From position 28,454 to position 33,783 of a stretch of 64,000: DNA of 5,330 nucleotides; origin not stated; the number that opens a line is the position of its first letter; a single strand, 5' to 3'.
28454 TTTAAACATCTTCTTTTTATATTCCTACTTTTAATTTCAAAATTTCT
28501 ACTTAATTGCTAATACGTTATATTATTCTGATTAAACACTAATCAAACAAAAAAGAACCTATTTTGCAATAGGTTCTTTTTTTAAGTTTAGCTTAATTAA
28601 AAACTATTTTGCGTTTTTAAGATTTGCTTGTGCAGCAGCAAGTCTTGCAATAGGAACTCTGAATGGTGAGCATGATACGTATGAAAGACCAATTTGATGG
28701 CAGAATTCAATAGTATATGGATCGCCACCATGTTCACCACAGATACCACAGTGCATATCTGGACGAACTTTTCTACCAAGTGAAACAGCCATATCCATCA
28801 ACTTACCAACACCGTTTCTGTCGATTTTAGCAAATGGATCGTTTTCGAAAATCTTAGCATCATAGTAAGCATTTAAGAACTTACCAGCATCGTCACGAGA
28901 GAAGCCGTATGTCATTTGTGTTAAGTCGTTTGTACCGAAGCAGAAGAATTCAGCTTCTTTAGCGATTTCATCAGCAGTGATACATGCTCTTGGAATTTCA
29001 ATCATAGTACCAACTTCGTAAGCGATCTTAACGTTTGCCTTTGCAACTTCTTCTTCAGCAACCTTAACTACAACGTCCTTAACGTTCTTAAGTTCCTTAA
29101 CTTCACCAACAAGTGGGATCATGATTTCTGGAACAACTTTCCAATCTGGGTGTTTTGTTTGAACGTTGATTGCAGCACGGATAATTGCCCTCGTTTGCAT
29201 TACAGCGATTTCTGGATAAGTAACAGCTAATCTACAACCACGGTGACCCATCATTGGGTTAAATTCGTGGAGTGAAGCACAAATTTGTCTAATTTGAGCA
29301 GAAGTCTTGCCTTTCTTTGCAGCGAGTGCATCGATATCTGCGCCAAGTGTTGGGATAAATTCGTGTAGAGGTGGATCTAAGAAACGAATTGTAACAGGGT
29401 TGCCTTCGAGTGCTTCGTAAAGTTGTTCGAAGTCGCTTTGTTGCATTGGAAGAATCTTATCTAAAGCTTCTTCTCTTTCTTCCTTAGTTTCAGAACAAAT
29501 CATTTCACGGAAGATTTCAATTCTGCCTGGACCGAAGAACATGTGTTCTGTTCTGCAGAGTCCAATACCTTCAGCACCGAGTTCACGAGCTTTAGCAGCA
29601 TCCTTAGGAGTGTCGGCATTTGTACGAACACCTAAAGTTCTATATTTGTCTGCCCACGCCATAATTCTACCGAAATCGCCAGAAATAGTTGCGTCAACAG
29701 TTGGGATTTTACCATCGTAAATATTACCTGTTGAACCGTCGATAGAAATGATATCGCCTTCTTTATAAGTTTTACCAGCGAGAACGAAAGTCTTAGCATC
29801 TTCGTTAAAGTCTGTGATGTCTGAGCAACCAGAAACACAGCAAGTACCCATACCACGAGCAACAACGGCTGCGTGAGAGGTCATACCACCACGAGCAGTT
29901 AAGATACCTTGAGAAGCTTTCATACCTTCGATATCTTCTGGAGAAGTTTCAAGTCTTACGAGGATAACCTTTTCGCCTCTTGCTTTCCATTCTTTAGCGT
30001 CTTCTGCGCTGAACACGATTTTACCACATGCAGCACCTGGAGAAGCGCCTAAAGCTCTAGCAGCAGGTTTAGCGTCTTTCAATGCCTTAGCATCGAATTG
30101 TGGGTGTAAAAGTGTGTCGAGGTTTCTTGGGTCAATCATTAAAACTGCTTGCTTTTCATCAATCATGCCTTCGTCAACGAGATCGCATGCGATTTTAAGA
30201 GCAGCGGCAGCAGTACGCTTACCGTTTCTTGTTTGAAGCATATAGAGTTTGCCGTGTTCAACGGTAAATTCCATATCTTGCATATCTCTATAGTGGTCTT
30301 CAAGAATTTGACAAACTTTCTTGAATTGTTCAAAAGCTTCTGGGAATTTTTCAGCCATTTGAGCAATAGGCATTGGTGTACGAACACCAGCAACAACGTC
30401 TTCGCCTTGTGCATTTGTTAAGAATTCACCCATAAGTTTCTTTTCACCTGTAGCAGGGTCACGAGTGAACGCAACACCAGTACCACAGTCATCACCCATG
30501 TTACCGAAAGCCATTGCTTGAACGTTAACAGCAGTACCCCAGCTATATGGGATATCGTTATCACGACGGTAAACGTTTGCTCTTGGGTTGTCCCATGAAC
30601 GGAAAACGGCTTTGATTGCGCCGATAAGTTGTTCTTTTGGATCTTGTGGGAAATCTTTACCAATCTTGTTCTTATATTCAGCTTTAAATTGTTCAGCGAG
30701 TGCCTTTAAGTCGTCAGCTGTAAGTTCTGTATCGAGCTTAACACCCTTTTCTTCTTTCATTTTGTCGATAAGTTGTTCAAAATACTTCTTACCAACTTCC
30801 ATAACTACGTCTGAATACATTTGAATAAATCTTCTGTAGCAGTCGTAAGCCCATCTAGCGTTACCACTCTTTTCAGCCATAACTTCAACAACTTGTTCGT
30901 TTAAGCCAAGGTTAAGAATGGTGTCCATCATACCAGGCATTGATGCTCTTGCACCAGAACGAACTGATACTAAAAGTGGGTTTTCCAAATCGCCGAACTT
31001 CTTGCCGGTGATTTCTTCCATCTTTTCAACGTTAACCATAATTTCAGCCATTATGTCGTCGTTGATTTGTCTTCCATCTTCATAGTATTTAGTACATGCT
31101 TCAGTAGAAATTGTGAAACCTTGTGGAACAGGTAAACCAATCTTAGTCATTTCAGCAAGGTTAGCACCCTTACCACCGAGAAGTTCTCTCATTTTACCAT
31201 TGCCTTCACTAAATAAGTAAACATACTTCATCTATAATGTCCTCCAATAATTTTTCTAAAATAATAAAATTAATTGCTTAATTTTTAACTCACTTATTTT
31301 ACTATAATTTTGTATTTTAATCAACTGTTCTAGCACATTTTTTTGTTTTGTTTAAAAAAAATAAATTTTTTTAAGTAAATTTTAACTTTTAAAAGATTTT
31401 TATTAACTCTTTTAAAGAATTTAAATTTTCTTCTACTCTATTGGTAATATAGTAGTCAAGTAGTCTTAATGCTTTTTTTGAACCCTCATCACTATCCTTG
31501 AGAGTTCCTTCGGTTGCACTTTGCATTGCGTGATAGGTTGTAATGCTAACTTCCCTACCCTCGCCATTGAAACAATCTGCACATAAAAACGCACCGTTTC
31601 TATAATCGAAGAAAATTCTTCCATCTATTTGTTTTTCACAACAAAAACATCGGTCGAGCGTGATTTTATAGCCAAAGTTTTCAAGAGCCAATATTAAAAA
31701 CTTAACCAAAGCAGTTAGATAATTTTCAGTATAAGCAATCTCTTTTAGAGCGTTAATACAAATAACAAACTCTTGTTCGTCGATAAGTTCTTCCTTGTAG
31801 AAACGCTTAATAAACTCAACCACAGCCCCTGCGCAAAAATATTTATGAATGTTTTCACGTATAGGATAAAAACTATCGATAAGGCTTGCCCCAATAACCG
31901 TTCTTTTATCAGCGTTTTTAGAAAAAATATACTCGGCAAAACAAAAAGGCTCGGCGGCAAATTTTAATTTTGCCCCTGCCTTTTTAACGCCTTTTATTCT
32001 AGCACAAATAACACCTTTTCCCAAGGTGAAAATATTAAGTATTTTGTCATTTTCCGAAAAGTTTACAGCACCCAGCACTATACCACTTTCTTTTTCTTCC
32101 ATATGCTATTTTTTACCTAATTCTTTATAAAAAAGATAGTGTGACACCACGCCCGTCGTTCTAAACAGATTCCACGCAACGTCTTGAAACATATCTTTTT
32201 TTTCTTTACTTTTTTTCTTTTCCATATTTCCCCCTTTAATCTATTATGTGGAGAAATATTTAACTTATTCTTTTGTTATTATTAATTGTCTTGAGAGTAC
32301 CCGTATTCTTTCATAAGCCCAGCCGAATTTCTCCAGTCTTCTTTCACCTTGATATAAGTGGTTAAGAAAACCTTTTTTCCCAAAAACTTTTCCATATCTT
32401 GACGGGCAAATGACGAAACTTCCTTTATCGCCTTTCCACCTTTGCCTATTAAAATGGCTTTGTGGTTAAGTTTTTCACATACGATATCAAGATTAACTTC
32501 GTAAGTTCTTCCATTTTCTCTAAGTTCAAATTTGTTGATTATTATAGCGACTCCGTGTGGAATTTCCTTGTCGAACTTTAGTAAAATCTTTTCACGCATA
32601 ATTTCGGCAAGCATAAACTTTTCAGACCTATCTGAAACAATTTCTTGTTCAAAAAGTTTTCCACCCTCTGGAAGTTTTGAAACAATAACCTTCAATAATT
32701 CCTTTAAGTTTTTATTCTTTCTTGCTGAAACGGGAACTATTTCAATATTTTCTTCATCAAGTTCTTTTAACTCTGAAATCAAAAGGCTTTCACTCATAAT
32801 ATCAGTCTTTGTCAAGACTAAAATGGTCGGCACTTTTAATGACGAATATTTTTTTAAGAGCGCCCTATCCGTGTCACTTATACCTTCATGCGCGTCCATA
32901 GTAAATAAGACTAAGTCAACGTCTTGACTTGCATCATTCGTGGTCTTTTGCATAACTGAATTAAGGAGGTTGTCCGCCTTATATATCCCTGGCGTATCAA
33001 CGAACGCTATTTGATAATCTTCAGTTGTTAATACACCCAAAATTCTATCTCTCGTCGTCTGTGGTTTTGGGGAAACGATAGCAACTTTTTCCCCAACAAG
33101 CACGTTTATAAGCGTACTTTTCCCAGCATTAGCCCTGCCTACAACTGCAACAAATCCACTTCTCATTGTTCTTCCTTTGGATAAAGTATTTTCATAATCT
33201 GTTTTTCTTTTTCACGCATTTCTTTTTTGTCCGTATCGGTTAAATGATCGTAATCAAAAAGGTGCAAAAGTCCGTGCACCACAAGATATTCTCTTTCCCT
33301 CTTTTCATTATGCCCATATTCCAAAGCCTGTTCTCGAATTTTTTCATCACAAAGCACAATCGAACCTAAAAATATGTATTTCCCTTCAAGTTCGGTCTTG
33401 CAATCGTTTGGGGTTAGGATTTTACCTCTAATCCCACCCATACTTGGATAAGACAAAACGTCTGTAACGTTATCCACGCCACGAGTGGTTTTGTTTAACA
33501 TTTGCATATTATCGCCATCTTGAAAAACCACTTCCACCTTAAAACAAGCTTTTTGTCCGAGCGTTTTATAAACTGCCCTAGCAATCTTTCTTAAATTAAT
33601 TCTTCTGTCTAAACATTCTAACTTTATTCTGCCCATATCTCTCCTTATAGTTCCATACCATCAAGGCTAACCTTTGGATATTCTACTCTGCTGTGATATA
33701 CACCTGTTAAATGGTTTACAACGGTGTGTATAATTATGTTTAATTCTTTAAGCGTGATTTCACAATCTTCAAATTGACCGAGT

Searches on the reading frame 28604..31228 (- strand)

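Call 59: search_protein_families(library=pfam, proteins=[window:28604-31228:-], max_evalue=0.00001)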
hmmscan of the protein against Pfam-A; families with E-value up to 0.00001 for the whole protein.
window:28604-31228:- (874 aa): 3 families
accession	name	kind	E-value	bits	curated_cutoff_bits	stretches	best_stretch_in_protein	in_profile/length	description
PF02896.24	PEP-utilizers_C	-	4.2e-78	262.9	22.8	1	517-869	5-292/293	PEP-utilising enzyme, PEP-binding domain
PF01326.24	PPDK_N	-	4.4e-56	191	27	2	15-286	2-218/328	Pyruvate phosphate dikinase, AMP/ATP-binding domain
PF00391.29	PEP-utilizers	-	3e-25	88.1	23.1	1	419-501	3-72/72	PEP-utilising enzyme, mobile domain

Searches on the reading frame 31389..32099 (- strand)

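Call 59: search_protein_families(library=pfam, proteins=[window:31389-32099:-], max_evalue=0.00001)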
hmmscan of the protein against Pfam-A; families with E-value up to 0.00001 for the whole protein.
window:31389-32099:- (236 aa): 2 families
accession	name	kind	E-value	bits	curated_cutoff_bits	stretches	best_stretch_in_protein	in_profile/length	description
PF02565.21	RecO_C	-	8.4e-17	61.8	22.1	1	81-229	1-156/157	Recombination protein O C terminal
PF11967.14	RecO_N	-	9.5e-14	51.6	27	1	3-77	5-80/80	Recombination protein O N terminal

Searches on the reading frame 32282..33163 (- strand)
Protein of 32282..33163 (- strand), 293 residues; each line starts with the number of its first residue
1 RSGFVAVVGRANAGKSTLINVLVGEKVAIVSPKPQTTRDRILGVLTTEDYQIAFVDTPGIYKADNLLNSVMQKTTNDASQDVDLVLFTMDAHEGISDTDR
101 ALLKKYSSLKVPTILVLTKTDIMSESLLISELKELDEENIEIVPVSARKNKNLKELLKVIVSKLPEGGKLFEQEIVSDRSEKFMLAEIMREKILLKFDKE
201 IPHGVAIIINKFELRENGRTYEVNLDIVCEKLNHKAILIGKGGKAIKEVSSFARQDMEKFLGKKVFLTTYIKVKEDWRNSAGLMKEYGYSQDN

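Call 59: search_protein_families(library=pfam, proteins=[window:32282-33163:-], max_evalue=0.00001)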
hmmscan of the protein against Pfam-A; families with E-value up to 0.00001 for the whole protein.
window:32282-33163:- (293 aa): 8 families
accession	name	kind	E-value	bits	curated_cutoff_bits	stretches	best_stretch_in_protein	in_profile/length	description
PF01926.29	MMR_HSR1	-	1.4e-27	96.5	21.9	1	5-119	2-113/113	50S ribosome-binding GTPase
PF02421.24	FeoB_N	-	1.5e-16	60.7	27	1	5-159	3-155/156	Ferrous iron transport protein B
PF00009.33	GTP_EFTU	-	1.8e-14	54.2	26.5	1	46-165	65-187/188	Elongation factor Tu GTP binding domain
PF07650.23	KH_2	-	6.1e-14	52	22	1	200-278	1-78/78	KH domain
PF00350.29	Dynamin_N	-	4.8e-13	49.9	27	1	5-38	1-34/168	Dynamin family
PF03193.22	RsgA_GTPase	-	8.9e-10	39.1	30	0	4-63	108-171/174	RsgA GTPase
PF04548.22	AIG1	-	1.6e-06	28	27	1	6-123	4-129/212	AIG1 family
PF10662.15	PduV-EutP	-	3.8e-06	27.2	21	0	6-160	5-141/143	Ethanolamine utilisation - propanediol utilisation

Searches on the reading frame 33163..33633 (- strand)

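Call 59: search_protein_families(library=pfam, proteins=[window:33163-33633:-], max_evalue=0.00001)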
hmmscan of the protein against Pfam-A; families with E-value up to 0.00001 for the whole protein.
window:33163-33633:- (156 aa): 1 family
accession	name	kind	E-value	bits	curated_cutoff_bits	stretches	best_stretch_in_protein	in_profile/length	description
PF02130.23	YbeY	-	5.2e-33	114.1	25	1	14-148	11-127/129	Endoribonuclease YbeY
